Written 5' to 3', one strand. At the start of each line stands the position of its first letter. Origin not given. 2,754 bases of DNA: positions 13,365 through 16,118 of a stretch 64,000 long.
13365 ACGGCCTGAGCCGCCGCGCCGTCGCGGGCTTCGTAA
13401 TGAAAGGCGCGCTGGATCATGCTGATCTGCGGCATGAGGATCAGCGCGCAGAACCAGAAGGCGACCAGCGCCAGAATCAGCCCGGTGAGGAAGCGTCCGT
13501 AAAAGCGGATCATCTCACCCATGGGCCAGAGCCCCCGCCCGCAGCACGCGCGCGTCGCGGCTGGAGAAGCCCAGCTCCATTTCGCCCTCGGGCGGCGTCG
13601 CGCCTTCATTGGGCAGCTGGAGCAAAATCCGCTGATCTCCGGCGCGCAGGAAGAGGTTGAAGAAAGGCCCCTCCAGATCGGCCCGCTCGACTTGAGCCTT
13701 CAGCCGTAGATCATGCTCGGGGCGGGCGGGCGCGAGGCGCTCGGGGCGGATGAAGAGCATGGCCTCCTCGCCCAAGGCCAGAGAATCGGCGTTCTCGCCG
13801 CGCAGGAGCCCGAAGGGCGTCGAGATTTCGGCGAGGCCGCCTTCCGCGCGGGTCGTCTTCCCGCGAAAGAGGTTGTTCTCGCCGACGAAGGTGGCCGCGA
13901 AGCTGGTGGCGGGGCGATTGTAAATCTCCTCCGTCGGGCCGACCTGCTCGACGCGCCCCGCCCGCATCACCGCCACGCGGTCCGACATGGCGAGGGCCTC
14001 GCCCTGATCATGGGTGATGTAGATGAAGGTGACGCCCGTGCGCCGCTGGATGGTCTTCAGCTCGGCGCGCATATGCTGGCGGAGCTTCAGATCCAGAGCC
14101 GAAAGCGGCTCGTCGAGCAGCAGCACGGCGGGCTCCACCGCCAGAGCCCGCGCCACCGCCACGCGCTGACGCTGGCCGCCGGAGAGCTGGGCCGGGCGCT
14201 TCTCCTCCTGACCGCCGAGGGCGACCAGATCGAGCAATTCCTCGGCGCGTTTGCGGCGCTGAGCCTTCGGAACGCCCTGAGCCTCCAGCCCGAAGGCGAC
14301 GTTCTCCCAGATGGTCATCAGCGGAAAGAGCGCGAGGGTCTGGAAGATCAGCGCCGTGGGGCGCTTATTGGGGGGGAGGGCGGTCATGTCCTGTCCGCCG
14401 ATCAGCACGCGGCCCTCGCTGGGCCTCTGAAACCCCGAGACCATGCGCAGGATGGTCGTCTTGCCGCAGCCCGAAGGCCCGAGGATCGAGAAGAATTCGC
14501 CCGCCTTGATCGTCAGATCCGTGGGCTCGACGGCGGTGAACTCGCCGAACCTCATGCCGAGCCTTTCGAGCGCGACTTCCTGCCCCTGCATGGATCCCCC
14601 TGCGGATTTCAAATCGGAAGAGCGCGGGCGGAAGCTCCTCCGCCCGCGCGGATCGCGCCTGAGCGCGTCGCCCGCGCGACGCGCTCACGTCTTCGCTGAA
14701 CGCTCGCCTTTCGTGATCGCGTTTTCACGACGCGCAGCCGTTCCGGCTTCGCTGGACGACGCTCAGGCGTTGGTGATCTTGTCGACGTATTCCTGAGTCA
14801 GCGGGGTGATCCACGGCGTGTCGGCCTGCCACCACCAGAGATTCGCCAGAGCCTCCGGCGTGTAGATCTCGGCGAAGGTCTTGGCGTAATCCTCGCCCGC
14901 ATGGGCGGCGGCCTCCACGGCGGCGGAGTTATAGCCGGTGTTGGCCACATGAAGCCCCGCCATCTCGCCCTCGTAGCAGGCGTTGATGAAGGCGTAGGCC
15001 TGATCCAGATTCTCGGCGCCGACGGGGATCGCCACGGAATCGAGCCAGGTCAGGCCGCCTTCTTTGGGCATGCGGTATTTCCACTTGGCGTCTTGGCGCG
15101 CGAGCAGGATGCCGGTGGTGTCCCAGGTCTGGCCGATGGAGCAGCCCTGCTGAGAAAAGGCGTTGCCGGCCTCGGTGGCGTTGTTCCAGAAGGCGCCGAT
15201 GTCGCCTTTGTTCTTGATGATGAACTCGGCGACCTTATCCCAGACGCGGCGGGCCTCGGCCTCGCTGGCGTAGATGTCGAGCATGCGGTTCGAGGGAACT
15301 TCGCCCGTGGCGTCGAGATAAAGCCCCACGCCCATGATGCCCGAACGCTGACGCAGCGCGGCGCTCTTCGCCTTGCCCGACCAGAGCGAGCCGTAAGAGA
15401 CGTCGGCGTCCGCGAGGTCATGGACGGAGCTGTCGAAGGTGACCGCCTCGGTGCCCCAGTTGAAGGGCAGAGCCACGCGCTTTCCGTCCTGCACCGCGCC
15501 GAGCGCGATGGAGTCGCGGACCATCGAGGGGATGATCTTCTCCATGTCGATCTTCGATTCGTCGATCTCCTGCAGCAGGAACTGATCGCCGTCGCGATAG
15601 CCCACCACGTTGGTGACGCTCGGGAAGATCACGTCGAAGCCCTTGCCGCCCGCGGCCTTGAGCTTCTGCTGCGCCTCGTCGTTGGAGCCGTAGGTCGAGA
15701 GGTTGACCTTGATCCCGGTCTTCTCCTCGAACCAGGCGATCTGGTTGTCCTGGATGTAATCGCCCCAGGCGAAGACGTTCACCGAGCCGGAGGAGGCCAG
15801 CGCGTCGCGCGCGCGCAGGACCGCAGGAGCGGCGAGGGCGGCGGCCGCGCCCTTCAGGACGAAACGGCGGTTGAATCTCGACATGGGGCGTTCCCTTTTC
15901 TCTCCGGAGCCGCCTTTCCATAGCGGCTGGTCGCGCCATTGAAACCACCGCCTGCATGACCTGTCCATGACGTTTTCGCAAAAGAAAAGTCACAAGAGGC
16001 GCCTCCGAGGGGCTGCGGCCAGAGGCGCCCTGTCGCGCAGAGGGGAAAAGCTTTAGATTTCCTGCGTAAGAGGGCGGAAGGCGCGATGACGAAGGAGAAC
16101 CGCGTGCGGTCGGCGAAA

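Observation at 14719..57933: Dispersed family of REP-like imperfect-palindromic intergenic elements, including a 3-copy tandem array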

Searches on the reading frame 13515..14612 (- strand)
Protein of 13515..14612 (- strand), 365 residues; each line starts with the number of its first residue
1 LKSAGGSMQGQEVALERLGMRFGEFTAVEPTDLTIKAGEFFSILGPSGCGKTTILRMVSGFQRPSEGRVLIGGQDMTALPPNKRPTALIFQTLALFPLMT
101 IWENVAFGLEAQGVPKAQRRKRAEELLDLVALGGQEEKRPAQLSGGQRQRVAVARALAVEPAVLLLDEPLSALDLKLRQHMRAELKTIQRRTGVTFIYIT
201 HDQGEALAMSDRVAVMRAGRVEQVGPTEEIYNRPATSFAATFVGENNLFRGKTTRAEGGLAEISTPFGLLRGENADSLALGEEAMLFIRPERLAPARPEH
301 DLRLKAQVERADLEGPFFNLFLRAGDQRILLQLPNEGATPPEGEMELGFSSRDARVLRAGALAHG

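Call 62: search_protein_families(library=pfam, proteins=[window:13515-14612:-], max_evalue=0.01)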
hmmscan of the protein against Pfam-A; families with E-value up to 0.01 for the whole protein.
window:13515-14612:- (365 aa): 7 families
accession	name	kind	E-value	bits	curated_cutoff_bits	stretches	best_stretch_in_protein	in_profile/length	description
PF00005.33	ABC_tran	-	4.2e-34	118.5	25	1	30-170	3-136/137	ABC transporter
PF08402.16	TOBE_2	-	5.4e-06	26.9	21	1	287-357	2-76/76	TOBE domain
PF02463.25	SMC_N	-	1.3e-05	25.1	40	1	140-216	134-212/220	RecF/RecN/SMC N terminal domain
PF13304.12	AAA_21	-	1.8e-05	25.4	27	0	139-203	234-300/304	AAA domain, putative AbiEii toxin, Type IV TA system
PF13401.12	AAA_22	-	0.00065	20.5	27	1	40-199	7-121/130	AAA domain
PF09818.15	ABC_ATPase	-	0.003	17.1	23.2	0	143-217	158-247/283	P-loop domain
PF13191.12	AAA_16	-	0.0034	18.3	32.6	1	38-168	24-140/167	AAA ATPase domain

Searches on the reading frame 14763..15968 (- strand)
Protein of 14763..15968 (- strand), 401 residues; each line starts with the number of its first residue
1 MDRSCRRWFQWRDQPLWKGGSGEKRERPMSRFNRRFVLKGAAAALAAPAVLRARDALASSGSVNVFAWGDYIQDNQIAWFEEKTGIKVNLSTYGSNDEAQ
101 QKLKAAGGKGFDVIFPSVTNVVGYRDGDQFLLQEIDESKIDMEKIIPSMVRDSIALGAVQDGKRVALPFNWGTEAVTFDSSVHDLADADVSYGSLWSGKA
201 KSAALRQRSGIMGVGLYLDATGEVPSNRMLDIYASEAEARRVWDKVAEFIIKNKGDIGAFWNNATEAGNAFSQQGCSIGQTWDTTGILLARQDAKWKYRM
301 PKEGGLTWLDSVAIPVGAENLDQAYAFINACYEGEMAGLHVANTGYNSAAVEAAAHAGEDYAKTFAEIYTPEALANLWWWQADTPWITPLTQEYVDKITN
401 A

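Call 62: search_protein_families(library=pfam, proteins=[window:14763-15968:-], max_evalue=0.01)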
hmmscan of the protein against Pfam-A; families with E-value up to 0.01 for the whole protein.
window:14763-15968:- (401 aa): 2 families
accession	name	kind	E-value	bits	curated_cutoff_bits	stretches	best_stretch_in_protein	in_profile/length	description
PF13416.11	SBP_bac_8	-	8.4e-18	65.6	27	1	77-357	3-269/279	Bacterial extracellular solute-binding protein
PF01547.30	SBP_bac_1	-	3.8e-10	40.7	26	1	75-331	16-300/307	Bacterial extracellular solute-binding protein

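Call 71: find_homologous_proteins(query=window:14763-15968:-, max_evalue=1e-100)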
Query window:14763-15968:- (401 aa): 655 proteins with E <= 1e-100 among 8000 candidates; the best 120 are listed.
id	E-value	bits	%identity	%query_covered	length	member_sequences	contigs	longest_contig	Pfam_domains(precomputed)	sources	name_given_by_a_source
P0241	1.3e-237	807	95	93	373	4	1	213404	PF13416.12,PF01547.31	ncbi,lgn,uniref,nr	ncbi:extracellular solute-binding protein [Neomegalonema sp.]|uniref:extracellular solute-binding pr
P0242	3.0e-229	779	89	97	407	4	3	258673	PF13416.12,PF01547.31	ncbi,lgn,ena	-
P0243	1.2e-179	616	72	93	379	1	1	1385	PF13416.12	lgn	-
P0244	1.5e-179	615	72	93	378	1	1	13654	PF13416.12,PF01547.31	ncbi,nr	ncbi:MAG: extracellular solute-binding protein [Hyphomicrobiales bacterium]|nr:extracellular solute-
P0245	2.4e-179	615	72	93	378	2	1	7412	PF13416.12,PF01547.31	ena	-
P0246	9.3e-178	610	72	93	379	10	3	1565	PF13416.12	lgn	-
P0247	8.7e-173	593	70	93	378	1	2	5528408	PF13416.12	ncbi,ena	-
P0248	2.6e-172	592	70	93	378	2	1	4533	PF13416.12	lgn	-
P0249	2.0e-171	589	71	93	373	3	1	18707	PF13416.12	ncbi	-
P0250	1.3e-170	586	68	93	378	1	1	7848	PF13416.12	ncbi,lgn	-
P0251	1.0e-169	583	70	93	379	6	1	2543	PF13416.12,PF10518.15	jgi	-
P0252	1.6e-169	583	68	96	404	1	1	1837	PF13416.12,PF01547.31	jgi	jgi:spermidine/putrescine transport system substrate-binding protein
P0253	2.5e-169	582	68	93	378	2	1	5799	PF13416.12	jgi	-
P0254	5.9e-169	581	72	93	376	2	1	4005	PF13416.12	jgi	jgi:spermidine/putrescine transport system substrate-binding protein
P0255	2.3e-168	579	69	93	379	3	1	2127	PF13416.12,PF01547.31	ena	-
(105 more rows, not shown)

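Call 72: find_encoding_contigs(protein=P0241, flank=10000, max_places=2)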
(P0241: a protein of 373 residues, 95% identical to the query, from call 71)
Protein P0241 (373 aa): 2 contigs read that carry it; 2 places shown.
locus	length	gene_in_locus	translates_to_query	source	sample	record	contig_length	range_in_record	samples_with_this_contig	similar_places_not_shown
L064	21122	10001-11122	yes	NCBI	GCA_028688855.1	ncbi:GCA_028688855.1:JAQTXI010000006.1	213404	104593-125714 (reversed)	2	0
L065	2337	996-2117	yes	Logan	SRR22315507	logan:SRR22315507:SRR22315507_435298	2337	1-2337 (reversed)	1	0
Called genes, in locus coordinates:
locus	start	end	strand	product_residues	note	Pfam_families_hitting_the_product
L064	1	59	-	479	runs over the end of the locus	PF01565:FAD_binding_4, PF02913:FAD-oxidase_C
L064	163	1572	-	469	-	PF13505:OMP_b-brl (faint), PF03349:Toluene_X, PF02530:Porin_2 (faint), PF10677:DUF2490 (faint)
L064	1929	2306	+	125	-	PF05071:NDUFA12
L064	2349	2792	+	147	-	PF02470:MlaD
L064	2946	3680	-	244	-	-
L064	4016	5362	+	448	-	PF01435:Peptidase_M48, PF13428:TPR_14 (faint), PF07719:TPR_2 (faint), PF23914:TPR_CcmH_CycH, PF13371:TPR_9 (weak), PF13414:TPR_11 (faint), PF14559:TPR_19 (weak)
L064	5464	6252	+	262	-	PF18312:ScsC_N, PF13462:Thioredoxin_4, PF01323:DSBA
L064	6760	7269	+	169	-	PF25984:BSH_YknX (faint), PF00364:Biotin_lipoyl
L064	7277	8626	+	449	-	PF00289:Biotin_carb_N, PF02222:ATP-grasp, PF02786:CPSase_L_D2, PF07478:Dala_Dala_lig_C, PF02785:Biotin_carb_C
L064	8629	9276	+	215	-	PF03588:Leu_Phe_trans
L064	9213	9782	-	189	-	PF09923:DUF2155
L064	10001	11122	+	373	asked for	PF01547:SBP_bac_1, PF13416:SBP_bac_8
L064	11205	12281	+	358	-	PF00005:ABC_tran, PF02463:SMC_N (faint), PF13304:AAA_21 (faint), PF08402:TOBE_2 (weak)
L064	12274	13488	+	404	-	PF00528:BPD_transp_1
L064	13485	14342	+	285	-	PF00528:BPD_transp_1 (weak)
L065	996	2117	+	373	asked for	PF01547:SBP_bac_1, PF13416:SBP_bac_8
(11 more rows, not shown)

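Call 73: find_encoding_contigs(protein=P0242, flank=10000, max_places=2)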
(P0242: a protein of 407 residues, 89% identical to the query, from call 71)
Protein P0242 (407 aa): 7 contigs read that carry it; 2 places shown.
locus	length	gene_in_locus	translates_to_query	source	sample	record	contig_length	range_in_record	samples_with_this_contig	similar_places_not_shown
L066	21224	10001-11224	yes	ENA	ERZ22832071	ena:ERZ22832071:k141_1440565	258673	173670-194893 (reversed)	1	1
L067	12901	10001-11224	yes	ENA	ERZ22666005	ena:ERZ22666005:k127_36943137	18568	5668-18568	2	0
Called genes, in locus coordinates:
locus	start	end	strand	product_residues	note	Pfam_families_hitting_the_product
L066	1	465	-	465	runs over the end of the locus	PF03349:Toluene_X, PF10677:DUF2490 (faint), PF13505:OMP_b-brl (weak)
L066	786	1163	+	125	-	PF05071:NDUFA12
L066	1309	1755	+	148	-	PF02470:MlaD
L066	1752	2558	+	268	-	PF13489:Methyltransf_23, PF01209:Ubie_methyltran (weak), PF07021:MetW (weak), PF08003:Methyltransf_9 (weak), PF13847:Methyltransf_31, PF08241:Methyltransf_11, PF08242:Methyltransf_12, PF13649:Methyltransf_25, +1 more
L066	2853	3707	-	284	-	-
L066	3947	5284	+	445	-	PF01435:Peptidase_M48, PF13428:TPR_14 (faint), PF23914:TPR_CcmH_CycH, PF13371:TPR_9 (weak), PF07719:TPR_2 (faint), PF13431:TPR_17 (faint), PF14559:TPR_19 (weak)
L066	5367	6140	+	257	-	PF18312:ScsC_N, PF13098:Thioredoxin_2 (faint), PF13462:Thioredoxin_4, PF01323:DSBA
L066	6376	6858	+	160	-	PF01220:DHquinase_II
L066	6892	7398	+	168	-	PF25984:BSH_YknX (faint), PF00364:Biotin_lipoyl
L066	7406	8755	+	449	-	PF00289:Biotin_carb_N, PF02655:ATP-grasp_3 (weak), PF02222:ATP-grasp, PF02786:CPSase_L_D2, PF07478:Dala_Dala_lig_C, PF02785:Biotin_carb_C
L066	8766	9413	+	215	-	PF03588:Leu_Phe_trans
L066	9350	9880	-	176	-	PF09923:DUF2155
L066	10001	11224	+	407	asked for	PF01547:SBP_bac_1, PF13416:SBP_bac_8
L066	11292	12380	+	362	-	PF00005:ABC_tran, PF02463:SMC_N (faint), PF13304:AAA_21 (faint)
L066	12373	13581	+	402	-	PF00528:BPD_transp_1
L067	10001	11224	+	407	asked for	PF01547:SBP_bac_1, PF13416:SBP_bac_8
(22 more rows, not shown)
